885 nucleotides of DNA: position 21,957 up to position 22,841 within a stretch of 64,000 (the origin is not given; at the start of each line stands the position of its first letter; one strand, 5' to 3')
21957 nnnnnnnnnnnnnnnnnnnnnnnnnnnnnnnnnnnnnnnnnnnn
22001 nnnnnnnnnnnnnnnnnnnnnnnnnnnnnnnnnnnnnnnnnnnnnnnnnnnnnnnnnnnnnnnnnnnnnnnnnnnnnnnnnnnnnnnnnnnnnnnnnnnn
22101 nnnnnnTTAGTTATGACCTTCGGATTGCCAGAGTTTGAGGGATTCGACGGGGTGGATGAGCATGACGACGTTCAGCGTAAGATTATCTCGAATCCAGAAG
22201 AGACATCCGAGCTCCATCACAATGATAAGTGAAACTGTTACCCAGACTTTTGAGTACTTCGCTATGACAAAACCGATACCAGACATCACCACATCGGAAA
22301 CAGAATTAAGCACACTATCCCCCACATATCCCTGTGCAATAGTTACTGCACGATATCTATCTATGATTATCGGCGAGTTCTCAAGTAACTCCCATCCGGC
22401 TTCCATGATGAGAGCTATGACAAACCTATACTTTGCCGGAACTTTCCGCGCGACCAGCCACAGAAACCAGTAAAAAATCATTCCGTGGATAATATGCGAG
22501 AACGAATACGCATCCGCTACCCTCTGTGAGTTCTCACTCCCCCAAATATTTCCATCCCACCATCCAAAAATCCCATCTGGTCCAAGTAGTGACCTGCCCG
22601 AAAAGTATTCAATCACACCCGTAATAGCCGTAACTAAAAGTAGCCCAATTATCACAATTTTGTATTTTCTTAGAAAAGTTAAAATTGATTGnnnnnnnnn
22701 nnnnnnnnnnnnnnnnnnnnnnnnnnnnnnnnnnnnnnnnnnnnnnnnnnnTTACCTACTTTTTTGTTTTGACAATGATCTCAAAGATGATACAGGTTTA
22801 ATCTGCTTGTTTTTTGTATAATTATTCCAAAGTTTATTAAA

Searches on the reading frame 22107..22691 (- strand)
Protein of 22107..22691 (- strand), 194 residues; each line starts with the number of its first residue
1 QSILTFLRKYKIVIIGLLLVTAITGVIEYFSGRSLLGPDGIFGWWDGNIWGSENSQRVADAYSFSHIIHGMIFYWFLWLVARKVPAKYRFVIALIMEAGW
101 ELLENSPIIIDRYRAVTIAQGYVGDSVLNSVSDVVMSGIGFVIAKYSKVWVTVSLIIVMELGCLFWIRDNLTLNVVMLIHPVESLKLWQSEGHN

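Call 34: search_protein_families(library=pfam, proteins=[window:22107-22691:-], max_evalue=0.00001)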
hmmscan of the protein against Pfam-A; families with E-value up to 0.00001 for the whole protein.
window:22107-22691:- (194 aa): 1 family
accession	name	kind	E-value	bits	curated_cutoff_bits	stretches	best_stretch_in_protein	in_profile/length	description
PF10755.14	DUF2585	-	6.2e-64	215.1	25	1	30-190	3-163/164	Protein of unknown function (DUF2585)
